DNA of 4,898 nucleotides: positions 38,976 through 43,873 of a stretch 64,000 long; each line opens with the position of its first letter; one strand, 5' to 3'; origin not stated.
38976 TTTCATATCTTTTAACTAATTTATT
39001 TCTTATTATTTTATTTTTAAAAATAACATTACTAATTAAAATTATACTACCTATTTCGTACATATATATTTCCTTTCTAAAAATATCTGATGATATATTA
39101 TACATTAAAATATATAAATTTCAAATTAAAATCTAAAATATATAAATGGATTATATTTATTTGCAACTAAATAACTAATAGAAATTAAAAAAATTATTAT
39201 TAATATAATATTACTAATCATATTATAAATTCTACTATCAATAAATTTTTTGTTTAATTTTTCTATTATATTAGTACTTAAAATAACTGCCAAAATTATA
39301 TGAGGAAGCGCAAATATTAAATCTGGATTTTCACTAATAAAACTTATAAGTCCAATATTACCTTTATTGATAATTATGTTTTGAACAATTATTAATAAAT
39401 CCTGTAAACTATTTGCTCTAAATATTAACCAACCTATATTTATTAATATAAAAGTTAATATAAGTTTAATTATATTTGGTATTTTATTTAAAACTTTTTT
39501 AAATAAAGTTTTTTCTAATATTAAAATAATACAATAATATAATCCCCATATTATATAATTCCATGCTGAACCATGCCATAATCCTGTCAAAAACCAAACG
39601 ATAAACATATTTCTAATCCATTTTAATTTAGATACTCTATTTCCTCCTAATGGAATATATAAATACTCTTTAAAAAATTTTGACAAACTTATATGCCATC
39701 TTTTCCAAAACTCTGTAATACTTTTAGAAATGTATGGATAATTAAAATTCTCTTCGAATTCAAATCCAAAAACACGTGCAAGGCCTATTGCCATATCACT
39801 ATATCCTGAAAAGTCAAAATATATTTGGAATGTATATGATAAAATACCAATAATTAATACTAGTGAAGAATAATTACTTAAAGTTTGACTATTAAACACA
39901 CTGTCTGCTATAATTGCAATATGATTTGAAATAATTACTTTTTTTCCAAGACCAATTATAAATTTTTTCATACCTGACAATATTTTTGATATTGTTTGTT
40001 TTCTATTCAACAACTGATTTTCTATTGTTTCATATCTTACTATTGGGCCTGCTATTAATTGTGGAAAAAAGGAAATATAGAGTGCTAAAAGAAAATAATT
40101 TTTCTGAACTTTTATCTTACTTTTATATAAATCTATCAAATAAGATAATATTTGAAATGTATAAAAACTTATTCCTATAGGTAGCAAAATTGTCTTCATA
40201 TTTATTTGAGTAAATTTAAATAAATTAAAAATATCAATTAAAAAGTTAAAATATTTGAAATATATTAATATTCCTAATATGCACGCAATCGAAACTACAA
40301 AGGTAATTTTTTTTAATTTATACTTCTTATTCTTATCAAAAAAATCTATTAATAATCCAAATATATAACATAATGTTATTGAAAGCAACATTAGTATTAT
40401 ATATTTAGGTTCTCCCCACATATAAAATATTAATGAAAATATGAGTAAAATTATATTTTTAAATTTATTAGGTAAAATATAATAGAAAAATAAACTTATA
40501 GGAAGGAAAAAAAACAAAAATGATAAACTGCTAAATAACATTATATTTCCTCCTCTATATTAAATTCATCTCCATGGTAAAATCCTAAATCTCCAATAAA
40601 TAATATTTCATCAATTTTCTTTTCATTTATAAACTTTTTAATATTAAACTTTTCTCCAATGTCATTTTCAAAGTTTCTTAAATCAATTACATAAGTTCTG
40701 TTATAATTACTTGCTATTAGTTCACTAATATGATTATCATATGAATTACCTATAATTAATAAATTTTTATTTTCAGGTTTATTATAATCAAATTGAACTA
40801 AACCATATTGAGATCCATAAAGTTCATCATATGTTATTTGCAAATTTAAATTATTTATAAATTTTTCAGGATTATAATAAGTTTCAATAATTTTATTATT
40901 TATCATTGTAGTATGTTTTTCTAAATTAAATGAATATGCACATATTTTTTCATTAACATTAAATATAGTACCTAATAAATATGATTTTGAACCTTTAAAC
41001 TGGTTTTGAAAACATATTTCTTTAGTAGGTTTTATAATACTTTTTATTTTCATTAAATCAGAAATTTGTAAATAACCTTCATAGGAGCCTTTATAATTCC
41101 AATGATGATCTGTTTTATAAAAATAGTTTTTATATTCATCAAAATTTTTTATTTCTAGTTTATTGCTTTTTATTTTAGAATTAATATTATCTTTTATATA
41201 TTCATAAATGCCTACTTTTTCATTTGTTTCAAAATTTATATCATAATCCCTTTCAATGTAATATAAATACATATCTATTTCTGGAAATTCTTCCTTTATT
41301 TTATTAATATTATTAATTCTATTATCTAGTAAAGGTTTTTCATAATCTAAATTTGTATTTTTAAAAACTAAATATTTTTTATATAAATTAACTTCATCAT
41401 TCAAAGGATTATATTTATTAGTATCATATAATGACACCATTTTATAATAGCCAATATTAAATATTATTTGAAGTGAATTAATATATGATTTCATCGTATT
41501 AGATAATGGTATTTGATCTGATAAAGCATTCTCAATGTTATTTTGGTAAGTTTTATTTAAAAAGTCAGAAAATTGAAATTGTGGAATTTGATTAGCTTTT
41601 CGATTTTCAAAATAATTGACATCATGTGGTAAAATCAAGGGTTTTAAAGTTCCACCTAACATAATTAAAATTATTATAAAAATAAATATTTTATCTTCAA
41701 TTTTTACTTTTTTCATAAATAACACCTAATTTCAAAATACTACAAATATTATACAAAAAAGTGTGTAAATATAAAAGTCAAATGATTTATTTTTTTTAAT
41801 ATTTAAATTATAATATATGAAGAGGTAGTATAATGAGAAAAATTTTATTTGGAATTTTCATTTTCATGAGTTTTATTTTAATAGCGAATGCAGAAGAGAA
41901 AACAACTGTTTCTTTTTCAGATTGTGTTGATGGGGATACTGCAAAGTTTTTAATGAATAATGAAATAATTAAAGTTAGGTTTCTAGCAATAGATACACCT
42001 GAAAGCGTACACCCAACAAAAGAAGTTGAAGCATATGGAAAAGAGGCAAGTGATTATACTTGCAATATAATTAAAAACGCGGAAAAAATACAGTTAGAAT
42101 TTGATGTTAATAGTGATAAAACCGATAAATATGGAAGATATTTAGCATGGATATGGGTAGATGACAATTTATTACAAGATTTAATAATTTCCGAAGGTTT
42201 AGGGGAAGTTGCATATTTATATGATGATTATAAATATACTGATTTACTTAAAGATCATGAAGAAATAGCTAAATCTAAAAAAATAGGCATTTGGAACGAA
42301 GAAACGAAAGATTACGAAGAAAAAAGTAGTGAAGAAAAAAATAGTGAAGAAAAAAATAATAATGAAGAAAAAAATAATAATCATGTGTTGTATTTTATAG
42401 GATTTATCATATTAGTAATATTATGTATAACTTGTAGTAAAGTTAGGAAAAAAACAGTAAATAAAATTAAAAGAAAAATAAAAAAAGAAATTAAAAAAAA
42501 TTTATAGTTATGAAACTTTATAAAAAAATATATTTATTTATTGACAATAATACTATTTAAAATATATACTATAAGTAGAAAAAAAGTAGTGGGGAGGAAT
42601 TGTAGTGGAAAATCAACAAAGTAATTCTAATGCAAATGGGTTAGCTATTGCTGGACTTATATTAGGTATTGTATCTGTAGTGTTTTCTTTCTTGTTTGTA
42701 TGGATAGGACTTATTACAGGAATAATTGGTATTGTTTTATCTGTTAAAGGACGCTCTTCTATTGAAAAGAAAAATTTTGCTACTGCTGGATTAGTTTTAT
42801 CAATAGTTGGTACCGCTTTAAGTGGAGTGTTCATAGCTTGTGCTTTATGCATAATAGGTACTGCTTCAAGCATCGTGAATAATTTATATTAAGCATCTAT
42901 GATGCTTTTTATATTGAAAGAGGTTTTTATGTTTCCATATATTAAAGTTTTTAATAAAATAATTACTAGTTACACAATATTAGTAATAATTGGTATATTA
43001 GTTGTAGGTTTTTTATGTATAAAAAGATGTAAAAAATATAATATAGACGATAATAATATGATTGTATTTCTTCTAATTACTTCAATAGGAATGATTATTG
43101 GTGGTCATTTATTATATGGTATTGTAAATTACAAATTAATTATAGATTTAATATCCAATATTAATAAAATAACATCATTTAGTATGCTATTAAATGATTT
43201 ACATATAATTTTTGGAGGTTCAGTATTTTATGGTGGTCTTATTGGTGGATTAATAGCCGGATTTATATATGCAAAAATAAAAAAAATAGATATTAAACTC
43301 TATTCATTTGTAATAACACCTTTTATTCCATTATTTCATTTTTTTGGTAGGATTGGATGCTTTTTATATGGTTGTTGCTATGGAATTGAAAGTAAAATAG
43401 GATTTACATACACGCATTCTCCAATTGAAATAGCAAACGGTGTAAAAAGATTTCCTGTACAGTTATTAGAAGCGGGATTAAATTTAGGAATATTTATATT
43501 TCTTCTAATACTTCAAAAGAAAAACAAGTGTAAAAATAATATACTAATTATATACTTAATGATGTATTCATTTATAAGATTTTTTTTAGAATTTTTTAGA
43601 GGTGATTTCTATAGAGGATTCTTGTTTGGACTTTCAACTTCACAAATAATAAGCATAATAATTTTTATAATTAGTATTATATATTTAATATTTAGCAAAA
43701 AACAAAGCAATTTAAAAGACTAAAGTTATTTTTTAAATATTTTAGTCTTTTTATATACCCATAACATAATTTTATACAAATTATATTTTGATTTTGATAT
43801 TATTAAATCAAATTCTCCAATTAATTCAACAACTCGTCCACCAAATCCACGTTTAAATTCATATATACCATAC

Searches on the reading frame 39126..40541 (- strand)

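Call 37: search_protein_families(library=pfam, proteins=[window:39126-40541:-], max_evalue=0.0001)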
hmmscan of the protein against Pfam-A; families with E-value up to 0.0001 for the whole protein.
window:39126-40541:- (471 aa): 1 family
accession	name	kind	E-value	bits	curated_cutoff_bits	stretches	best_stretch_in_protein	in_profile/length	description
PF03062.24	MBOAT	-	7.5e-31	108.1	27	1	152-349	84-300/337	MBOAT, membrane-bound O-acyltransferase family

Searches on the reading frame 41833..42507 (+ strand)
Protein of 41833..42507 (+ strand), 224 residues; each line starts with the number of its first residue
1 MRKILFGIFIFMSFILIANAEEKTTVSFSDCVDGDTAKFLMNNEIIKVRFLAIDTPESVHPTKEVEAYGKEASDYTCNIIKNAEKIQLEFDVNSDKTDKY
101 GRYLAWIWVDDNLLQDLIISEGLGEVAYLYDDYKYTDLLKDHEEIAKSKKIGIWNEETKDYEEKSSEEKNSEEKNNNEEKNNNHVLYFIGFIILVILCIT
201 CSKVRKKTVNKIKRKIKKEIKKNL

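Call 37: search_protein_families(library=pfam, proteins=[window:41833-42507:+], max_evalue=0.0001)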
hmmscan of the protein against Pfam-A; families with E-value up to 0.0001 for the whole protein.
window:41833-42507:+ (224 aa): 1 family
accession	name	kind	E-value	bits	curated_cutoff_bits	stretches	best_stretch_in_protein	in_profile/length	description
PF00565.23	SNase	-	9.5e-23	81.1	21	1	47-156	1-107/107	Staphylococcal nuclease homologue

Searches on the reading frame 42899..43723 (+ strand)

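Call 37: search_protein_families(library=pfam, proteins=[window:42899-43723:+], max_evalue=0.0001)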
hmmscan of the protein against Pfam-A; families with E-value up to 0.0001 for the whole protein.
window:42899-43723:+ (274 aa): 1 family
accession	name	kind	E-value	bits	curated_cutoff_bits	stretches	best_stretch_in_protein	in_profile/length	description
PF01790.23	LGT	-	3.9e-40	138.1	24.9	1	21-264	10-239/240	Prolipoprotein diacylglyceryl transferase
